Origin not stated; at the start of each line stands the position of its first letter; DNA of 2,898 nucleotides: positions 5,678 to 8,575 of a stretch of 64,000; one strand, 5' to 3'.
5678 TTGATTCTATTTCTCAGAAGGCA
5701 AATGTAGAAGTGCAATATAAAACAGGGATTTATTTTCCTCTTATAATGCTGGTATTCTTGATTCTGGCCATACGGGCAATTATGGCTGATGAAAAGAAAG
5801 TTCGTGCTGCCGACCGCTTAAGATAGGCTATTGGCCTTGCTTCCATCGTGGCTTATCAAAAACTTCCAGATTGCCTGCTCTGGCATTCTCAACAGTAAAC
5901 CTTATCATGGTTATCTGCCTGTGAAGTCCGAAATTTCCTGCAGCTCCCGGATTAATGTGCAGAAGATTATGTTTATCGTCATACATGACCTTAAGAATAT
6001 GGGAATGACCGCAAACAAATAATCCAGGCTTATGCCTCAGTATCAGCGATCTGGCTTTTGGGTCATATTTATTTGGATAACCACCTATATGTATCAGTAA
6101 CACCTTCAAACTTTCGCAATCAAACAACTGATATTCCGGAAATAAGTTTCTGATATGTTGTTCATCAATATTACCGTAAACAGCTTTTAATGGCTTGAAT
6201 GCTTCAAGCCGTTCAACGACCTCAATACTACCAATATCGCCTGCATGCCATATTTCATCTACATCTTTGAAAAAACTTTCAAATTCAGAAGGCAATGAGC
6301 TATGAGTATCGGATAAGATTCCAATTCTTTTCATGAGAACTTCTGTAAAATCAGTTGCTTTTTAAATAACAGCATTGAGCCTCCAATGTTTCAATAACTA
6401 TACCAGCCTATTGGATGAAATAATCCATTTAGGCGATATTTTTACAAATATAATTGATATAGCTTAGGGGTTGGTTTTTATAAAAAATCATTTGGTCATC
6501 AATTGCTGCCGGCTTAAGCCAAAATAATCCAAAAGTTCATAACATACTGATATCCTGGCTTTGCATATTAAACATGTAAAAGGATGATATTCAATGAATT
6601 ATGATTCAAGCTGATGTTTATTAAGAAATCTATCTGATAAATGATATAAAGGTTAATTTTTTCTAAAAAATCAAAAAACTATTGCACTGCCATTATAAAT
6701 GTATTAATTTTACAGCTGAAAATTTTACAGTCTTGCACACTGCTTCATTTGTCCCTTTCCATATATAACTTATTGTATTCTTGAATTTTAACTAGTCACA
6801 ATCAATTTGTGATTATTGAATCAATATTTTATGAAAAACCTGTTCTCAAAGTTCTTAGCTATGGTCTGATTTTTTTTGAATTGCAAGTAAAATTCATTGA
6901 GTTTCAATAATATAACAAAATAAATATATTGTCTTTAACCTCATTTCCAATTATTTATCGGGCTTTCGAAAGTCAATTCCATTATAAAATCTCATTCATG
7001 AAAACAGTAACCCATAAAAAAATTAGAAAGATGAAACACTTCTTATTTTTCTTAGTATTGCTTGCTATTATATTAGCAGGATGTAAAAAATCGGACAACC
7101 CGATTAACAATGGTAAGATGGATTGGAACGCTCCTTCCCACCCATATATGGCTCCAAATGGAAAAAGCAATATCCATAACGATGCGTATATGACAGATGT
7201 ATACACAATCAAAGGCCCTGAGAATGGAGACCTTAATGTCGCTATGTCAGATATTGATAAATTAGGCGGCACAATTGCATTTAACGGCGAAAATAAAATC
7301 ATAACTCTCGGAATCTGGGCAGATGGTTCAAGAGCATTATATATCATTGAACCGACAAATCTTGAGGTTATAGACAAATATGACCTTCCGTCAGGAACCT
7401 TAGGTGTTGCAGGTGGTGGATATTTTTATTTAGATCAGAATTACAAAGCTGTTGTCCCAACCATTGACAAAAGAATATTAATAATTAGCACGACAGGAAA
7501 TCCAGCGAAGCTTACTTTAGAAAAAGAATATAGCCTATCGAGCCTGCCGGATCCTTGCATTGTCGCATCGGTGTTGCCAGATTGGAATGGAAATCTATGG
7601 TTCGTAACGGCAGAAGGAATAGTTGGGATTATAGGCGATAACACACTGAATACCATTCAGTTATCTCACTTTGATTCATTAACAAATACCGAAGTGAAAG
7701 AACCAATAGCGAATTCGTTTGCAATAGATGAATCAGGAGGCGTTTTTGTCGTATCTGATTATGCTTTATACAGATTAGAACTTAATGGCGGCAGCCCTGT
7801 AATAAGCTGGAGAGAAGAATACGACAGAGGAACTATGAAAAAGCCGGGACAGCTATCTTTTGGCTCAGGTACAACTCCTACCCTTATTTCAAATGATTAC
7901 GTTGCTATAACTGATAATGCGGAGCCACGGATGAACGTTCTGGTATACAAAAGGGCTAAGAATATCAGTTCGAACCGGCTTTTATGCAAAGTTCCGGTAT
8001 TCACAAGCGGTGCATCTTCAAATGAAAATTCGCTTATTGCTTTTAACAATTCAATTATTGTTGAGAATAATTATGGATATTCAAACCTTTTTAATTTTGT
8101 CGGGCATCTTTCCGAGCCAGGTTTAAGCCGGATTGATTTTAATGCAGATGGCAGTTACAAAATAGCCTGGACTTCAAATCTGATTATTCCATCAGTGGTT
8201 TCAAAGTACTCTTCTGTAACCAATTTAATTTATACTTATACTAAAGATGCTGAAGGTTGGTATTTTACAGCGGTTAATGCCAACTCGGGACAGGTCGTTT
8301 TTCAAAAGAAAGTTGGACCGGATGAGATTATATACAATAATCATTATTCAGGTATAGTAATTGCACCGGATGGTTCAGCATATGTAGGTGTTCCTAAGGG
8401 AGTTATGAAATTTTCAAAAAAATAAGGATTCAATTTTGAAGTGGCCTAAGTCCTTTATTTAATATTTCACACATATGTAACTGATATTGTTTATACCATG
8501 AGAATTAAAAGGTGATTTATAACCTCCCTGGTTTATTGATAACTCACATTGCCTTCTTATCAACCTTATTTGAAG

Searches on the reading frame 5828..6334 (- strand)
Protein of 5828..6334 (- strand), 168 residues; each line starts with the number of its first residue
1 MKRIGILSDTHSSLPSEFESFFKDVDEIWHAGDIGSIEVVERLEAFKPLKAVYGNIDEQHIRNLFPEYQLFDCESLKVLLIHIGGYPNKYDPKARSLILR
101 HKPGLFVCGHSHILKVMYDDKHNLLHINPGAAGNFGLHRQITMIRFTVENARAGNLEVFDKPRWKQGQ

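Call 44: find_encoding_contigs(protein=window:5828-6334:-, flank=4000, max_places=10)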
Protein window:5828-6334:- (168 aa): 2 contigs read that carry it; 2 places shown.
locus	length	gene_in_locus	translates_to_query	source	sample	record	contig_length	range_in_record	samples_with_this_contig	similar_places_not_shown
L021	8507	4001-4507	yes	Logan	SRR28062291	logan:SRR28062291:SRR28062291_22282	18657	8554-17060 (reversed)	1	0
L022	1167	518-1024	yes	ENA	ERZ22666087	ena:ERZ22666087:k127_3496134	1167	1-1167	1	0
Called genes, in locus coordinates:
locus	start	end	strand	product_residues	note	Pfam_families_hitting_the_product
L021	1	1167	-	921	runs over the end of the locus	?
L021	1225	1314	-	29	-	-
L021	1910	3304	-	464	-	-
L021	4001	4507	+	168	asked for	PF12850:Metallophos_2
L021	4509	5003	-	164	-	PF14126:DUF4293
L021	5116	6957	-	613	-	PF00474:SSF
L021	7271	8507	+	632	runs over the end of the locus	PF14121:Porin_10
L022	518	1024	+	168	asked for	PF12850:Metallophos_2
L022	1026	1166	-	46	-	?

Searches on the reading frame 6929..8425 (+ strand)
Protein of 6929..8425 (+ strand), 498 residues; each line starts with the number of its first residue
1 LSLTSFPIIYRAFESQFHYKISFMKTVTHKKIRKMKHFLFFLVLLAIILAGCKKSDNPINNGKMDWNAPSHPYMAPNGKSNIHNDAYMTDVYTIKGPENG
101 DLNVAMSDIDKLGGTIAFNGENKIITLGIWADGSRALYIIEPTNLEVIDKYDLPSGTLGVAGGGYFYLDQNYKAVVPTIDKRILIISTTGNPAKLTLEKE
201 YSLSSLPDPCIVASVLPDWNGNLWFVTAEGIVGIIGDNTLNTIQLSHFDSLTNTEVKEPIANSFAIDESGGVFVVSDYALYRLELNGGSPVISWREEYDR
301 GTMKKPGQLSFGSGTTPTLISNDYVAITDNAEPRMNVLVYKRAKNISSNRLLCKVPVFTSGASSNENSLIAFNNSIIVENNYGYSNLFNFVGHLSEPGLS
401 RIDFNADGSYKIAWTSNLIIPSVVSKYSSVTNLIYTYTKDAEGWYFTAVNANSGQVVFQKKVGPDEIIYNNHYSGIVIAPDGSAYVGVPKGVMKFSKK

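Call 4: search_protein_families(library=pfam, proteins=[window:6929-8425:+], max_evalue=0.01)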
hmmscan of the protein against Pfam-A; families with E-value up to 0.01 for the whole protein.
window:6929-8425:+ (498 aa): 0 families

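Call 5: search_protein_families(library=ncbifam, proteins=[window:6929-8425:+], max_evalue=0.01)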
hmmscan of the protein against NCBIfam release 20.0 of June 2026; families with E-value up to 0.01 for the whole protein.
window:6929-8425:+ (498 aa): 0 families

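Call 40: find_encoding_contigs(protein=window:6998-8425:+, flank=3000, max_places=8)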
Protein window:6998-8425:+ (475 aa): no gene with exactly this product is on record in the collection.

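Call 42: find_encoding_contigs(protein=window:7031-8425:+, flank=4000, max_places=10)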
Protein window:7031-8425:+ (464 aa): 1 contig read that carries it; 1 place shown.
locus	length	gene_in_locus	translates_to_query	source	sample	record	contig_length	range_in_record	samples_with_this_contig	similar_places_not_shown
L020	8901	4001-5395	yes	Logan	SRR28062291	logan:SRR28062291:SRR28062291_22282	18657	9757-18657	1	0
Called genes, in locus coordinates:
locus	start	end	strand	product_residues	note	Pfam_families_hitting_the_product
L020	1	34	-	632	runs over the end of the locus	PF14121:Porin_10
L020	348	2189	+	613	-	PF00474:SSF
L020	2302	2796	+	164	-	PF14126:DUF4293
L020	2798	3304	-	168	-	PF12850:Metallophos_2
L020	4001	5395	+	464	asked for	-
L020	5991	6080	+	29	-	-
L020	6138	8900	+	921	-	?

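Call 46: search_protein_families(library=pfam, proteins=[window:7031-8425:+], max_evalue=1)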
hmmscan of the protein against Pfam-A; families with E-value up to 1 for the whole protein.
window:7031-8425:+ (464 aa): 1 family
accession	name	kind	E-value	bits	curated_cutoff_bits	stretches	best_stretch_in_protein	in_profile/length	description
PF08139.17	LPAM_1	-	0.74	10.8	20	0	1-18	1-17/18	Prokaryotic membrane lipoprotein lipid attachment site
